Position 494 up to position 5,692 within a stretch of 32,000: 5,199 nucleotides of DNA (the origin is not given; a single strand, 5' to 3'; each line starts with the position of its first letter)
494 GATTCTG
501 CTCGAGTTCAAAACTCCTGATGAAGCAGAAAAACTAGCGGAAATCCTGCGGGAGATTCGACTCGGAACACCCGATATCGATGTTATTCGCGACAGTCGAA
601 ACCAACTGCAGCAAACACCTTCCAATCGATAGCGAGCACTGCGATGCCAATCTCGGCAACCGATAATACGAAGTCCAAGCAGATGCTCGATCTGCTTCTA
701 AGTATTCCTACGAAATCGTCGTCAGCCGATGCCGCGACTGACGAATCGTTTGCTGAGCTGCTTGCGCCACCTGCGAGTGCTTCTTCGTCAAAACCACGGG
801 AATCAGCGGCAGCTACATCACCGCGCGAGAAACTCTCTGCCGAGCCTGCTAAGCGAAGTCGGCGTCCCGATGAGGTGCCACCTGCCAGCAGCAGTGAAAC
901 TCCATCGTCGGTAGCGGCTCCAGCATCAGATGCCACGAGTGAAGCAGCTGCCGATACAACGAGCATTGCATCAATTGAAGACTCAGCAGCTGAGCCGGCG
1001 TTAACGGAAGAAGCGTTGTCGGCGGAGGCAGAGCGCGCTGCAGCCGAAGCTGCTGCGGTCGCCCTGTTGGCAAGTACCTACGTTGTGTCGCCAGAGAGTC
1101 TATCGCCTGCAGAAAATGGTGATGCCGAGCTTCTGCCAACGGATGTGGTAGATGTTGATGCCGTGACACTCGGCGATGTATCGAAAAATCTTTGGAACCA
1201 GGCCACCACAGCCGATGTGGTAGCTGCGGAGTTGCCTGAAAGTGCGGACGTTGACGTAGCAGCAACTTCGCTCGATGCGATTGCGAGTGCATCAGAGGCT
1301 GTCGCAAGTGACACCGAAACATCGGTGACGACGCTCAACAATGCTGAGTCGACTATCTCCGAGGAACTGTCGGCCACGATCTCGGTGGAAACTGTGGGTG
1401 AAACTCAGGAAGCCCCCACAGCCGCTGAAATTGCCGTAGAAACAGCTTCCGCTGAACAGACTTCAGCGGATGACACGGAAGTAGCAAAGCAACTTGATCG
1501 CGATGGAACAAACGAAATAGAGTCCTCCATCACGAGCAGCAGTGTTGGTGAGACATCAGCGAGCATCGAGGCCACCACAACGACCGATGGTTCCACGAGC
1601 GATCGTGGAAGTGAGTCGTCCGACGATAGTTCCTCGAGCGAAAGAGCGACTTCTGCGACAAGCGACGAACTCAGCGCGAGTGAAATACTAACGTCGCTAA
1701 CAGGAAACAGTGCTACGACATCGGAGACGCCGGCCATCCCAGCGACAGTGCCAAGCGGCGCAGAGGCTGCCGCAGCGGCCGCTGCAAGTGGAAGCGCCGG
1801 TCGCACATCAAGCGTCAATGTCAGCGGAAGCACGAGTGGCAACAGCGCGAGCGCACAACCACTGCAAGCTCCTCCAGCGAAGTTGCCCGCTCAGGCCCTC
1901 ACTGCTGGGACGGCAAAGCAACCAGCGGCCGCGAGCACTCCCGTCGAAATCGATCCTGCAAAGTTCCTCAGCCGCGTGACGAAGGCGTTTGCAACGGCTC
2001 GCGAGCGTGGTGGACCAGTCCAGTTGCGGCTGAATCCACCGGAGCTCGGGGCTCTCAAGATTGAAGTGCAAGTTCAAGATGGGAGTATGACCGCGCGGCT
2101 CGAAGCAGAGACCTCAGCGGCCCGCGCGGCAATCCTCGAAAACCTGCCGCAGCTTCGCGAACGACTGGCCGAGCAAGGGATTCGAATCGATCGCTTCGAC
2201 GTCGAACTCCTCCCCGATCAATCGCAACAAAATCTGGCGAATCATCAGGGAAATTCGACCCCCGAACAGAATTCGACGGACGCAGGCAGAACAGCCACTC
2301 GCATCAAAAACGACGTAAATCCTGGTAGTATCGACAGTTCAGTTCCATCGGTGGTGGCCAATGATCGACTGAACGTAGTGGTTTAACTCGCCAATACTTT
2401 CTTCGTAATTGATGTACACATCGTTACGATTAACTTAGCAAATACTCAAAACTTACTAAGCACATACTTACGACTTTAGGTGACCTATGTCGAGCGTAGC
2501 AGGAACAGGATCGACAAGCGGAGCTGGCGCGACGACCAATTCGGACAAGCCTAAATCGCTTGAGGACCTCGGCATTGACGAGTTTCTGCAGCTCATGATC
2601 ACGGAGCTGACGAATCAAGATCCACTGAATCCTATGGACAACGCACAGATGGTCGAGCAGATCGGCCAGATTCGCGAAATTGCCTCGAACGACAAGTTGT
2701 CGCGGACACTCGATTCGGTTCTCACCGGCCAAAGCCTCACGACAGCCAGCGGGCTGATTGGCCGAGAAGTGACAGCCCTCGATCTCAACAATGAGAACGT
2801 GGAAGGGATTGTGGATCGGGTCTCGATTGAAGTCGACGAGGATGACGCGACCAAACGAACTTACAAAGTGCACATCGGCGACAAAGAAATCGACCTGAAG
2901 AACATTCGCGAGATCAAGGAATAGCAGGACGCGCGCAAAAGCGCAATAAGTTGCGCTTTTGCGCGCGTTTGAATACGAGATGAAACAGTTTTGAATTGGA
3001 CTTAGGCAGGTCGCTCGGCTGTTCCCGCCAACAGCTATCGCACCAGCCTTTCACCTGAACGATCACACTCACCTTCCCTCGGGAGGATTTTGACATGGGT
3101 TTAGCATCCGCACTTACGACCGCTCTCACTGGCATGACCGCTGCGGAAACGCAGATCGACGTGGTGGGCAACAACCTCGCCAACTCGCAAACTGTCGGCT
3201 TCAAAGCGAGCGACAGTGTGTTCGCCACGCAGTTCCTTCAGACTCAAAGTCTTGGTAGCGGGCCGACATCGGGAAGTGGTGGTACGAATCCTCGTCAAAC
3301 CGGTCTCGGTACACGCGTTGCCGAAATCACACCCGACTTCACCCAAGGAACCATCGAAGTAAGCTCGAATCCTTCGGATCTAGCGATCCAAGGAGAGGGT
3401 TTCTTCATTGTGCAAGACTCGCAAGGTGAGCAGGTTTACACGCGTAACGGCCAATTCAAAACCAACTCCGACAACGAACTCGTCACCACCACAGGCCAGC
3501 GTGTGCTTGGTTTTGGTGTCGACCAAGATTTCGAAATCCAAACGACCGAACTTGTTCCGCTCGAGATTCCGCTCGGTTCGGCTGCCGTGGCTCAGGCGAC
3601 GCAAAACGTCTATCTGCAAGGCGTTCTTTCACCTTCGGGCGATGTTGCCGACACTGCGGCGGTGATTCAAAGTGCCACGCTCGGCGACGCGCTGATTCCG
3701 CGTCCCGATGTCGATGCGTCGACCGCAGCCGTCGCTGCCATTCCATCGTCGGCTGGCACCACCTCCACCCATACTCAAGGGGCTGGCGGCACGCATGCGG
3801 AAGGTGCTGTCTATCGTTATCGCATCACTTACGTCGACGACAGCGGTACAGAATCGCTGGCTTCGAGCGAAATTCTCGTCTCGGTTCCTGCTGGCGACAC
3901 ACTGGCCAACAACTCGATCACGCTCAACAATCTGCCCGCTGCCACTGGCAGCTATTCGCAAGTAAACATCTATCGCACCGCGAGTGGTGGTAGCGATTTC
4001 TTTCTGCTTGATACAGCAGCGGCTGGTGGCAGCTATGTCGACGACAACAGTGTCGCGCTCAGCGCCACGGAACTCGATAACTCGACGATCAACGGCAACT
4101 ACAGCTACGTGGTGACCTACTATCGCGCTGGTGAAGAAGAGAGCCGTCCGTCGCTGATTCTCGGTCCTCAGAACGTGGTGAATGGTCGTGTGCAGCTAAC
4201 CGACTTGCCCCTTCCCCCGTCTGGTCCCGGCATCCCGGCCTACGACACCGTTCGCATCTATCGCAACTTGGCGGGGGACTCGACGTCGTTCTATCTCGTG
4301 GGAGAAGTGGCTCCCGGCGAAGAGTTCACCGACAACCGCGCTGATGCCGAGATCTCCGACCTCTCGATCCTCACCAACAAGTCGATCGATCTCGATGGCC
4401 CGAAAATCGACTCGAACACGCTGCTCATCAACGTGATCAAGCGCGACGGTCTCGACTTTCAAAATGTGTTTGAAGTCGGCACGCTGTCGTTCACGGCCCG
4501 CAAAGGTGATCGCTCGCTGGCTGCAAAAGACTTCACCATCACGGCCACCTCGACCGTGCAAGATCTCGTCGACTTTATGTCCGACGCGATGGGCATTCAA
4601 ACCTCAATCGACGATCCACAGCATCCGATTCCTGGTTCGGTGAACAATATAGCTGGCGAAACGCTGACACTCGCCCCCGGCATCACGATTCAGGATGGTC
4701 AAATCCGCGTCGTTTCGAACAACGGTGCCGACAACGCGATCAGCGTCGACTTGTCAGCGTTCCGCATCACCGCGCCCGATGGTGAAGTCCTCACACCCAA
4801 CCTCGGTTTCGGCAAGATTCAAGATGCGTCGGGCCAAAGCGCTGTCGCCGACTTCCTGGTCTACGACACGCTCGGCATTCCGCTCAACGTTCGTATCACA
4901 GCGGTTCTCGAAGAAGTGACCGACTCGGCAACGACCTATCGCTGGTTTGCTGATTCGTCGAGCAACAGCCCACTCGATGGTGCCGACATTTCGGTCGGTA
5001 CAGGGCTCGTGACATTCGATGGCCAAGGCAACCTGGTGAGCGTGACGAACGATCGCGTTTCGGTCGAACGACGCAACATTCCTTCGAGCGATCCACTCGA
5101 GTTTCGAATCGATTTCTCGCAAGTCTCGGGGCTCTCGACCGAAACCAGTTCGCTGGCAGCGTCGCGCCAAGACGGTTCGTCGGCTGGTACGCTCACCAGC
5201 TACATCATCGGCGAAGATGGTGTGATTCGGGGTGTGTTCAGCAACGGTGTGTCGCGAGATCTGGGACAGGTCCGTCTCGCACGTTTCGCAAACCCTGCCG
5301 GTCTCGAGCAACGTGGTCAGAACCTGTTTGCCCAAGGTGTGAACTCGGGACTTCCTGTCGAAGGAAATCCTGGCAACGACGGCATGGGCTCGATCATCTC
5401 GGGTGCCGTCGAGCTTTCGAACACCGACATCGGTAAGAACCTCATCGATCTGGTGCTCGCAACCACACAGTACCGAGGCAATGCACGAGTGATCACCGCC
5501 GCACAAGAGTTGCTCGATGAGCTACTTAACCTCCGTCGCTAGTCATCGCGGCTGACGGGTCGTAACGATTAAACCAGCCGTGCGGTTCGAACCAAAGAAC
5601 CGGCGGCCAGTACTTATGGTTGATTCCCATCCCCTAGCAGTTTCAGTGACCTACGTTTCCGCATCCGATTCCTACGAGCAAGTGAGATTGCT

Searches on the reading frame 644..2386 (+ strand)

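Call 34: search_protein_families(library=pfam, proteins=[window:644-2386:+], max_evalue=0.001)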
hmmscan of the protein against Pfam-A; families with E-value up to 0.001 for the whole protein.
window:644-2386:+ (580 aa): 1 family
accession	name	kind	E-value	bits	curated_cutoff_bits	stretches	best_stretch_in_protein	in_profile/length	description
PF02120.21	Flg_hook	-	2.5e-20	72.5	29.8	1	453-528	9-84/85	Flagellar hook-length control protein FliK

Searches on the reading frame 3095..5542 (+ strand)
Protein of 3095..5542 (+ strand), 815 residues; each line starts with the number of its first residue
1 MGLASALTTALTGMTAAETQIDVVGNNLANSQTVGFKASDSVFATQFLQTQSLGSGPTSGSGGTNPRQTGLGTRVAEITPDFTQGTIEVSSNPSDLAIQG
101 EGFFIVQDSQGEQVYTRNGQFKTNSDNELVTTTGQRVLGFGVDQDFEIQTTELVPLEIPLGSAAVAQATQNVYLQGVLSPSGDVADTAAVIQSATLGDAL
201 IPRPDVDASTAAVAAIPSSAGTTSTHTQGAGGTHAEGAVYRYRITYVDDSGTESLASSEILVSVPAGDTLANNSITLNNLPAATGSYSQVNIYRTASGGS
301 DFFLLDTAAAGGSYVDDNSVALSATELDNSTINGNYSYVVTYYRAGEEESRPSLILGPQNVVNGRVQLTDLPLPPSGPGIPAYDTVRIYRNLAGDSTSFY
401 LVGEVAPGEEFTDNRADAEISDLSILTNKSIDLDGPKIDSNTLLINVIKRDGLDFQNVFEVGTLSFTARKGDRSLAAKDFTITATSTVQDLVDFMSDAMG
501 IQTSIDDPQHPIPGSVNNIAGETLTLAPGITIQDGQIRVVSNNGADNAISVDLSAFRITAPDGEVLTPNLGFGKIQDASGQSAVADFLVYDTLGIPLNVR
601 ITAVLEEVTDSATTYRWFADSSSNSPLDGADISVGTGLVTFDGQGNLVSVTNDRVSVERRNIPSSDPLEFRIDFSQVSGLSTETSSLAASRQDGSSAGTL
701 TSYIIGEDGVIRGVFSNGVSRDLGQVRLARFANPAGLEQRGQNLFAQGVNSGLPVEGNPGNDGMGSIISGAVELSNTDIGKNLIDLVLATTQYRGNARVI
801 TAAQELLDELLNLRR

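Call 34: search_protein_families(library=pfam, proteins=[window:3095-5542:+], max_evalue=0.001)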
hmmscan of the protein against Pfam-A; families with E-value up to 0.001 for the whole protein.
window:3095-5542:+ (815 aa): 3 families
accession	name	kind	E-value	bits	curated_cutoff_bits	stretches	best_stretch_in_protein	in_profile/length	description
PF22692.1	LlgE_F_G_D1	-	3.9e-14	53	27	1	97-147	1-44/64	Flagellar hook protein FlgE/F/G D1 domain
PF06429.18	Flg_bbr_C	-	9.4e-08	31.9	23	1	769-813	2-46/46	Flagellar basal body rod FlgEFG protein C-terminal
PF00460.25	Flg_bb_rod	-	2.9e-07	30.7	20.7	1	7-37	1-31/31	Flagella basal body rod protein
